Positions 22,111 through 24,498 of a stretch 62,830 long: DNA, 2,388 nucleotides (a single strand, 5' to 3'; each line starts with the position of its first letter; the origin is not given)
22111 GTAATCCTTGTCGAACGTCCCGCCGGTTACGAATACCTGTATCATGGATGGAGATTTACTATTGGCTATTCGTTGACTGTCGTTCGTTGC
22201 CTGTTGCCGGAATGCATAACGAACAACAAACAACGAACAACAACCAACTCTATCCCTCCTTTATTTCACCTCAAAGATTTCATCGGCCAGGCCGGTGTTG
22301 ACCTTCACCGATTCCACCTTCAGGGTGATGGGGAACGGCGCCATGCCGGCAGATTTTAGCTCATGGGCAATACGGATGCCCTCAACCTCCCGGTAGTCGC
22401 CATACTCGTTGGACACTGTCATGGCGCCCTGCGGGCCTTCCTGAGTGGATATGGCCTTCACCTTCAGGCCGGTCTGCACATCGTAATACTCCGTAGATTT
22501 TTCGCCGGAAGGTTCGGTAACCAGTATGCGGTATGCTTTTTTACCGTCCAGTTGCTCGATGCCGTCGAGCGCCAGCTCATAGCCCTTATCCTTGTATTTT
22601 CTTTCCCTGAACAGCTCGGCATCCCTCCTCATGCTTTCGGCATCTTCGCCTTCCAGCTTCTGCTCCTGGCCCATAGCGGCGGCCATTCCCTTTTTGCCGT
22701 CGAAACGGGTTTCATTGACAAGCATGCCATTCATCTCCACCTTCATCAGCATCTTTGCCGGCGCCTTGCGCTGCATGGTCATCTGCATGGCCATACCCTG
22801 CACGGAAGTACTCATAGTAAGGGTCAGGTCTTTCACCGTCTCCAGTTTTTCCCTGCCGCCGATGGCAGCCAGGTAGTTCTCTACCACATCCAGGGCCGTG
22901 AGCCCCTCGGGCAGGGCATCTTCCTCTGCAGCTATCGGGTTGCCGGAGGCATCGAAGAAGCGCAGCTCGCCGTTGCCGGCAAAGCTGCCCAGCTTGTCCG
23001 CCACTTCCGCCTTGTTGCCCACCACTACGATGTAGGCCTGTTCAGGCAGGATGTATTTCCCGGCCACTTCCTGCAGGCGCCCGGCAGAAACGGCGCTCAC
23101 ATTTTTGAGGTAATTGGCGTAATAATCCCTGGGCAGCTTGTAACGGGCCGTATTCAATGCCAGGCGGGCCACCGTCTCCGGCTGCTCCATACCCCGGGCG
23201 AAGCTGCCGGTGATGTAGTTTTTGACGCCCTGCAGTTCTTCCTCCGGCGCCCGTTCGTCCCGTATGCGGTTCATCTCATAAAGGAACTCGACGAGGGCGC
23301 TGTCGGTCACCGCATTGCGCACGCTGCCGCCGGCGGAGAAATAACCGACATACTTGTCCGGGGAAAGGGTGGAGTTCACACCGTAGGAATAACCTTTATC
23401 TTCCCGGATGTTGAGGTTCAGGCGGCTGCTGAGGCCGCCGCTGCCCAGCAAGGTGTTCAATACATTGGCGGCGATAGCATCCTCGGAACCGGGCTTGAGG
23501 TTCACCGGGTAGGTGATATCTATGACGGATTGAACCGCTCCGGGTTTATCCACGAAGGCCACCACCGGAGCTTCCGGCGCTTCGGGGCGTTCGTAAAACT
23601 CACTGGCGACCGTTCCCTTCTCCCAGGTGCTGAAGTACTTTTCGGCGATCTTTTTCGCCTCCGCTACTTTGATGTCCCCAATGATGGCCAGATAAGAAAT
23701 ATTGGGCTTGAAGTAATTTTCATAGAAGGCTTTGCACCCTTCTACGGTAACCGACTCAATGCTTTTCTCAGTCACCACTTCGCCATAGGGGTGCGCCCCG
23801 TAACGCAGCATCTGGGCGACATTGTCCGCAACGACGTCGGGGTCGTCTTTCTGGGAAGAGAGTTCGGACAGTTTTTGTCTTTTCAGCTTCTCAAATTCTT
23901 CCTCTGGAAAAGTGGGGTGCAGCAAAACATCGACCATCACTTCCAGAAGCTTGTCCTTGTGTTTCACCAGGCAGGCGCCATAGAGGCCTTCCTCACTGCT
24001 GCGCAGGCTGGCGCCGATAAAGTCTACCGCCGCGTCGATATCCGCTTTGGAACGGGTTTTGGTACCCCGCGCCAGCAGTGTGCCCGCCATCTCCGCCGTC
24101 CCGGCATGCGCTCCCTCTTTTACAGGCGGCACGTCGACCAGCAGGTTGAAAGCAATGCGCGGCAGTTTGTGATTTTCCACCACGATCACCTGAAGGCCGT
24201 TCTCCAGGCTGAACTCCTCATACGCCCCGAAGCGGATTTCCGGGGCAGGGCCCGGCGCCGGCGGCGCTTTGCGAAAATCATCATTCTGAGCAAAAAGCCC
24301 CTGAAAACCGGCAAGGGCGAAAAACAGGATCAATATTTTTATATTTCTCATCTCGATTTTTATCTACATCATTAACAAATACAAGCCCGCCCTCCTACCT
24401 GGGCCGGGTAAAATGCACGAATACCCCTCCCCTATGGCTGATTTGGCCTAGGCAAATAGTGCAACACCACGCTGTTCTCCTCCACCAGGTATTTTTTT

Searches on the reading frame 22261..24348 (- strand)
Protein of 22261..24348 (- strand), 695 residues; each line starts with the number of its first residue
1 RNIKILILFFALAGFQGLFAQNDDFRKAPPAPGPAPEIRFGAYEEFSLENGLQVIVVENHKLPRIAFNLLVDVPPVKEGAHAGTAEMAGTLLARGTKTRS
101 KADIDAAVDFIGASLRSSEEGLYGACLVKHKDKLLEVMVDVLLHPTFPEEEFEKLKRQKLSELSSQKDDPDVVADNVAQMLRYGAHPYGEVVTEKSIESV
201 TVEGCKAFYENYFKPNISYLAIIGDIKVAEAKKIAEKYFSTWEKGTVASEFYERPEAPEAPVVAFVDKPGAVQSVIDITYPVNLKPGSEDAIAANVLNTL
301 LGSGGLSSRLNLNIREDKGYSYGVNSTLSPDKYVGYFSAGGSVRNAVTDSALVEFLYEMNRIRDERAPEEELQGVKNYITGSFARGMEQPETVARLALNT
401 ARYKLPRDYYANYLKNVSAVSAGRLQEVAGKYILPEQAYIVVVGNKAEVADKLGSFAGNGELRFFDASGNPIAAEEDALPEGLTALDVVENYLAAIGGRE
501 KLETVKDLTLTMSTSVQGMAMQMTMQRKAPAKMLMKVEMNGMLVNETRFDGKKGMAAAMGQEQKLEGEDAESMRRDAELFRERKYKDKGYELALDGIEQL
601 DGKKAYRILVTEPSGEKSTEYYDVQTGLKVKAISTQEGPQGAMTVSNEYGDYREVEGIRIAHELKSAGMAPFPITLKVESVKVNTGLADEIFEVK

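Call 73: search_protein_families(library=pfam, proteins=[window:22261-24348:-], max_evalue=0.00001)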
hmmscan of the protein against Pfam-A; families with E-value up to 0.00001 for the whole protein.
window:22261-24348:- (695 aa): 2 families
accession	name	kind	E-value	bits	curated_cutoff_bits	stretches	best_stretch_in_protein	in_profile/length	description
PF05193.26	Peptidase_M16_C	-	1.9e-31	109.8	23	1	200-377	2-179/181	Peptidase M16 inactive domain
PF00675.25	Peptidase_M16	-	1.8e-06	28.4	22.3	1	61-179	9-133/149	Insulinase (Peptidase family M16)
